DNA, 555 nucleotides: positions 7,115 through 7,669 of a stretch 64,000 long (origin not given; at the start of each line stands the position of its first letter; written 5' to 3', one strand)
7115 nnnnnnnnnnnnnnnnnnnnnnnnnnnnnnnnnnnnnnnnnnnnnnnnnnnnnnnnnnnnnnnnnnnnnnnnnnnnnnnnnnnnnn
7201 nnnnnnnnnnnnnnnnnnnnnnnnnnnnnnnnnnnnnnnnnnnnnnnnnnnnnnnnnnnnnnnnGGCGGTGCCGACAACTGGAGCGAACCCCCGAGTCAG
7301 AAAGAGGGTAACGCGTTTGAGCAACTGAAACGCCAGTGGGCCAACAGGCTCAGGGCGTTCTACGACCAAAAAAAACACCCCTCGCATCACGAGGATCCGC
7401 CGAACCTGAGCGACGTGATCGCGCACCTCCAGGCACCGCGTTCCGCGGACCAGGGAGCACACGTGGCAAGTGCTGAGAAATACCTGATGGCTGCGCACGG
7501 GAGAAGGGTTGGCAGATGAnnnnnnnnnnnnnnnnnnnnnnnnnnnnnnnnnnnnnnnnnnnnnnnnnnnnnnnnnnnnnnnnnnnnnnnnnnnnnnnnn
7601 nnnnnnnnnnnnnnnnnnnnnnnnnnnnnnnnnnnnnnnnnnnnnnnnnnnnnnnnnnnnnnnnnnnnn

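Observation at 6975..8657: Three-gene translationally coupled cassette: extended Phd/YefM antitoxin - unknown 251-aa protein - VapC PIN toxin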

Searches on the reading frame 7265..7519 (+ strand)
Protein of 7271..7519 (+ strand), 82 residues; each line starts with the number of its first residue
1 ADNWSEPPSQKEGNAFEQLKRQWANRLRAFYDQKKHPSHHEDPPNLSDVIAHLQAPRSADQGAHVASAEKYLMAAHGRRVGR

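Call 49: search_protein_families(library=phrogs, proteins=[window:7271-7519:+], max_evalue=10)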
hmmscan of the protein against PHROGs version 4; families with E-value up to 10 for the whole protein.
window:7271-7519:+ (82 aa): 0 families

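Call 72: find_homologous_proteins(query=A7, max_evalue=0.01)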
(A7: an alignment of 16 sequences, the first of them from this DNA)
Query A7 (16 sequences) (84 aa, profile of the alignment): 22 proteins with E <= 0.01 among 899 candidates.
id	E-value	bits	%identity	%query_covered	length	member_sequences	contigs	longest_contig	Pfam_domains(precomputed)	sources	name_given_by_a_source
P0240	3.5e-33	131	75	90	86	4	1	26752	-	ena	-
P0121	4.1e-33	131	76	92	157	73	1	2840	PF02604.27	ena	-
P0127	9.3e-33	130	76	92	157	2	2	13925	PF02604.27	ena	-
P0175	1.3e-32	129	63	95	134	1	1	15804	-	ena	-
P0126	2.0e-32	129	74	92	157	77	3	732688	PF02604.27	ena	-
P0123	2.8e-32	128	76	92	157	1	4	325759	PF02604.27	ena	-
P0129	3.7e-32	128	74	92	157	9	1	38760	PF02604.27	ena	-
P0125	1.1e-31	126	73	92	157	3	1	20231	PF02604.27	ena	-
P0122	1.7e-31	126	76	92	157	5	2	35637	PF02604.27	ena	-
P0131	1.9e-31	126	73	92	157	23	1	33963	PF02604.27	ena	-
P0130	2.6e-31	125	73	92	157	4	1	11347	PF02604.27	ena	-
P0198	4.5e-31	124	73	92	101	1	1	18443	-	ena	-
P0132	1.7e-29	119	72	92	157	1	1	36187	PF02604.27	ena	-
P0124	2.7e-29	119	74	92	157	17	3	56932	PF02604.27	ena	-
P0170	1.3e-26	110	48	95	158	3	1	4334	PF02604.27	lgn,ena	-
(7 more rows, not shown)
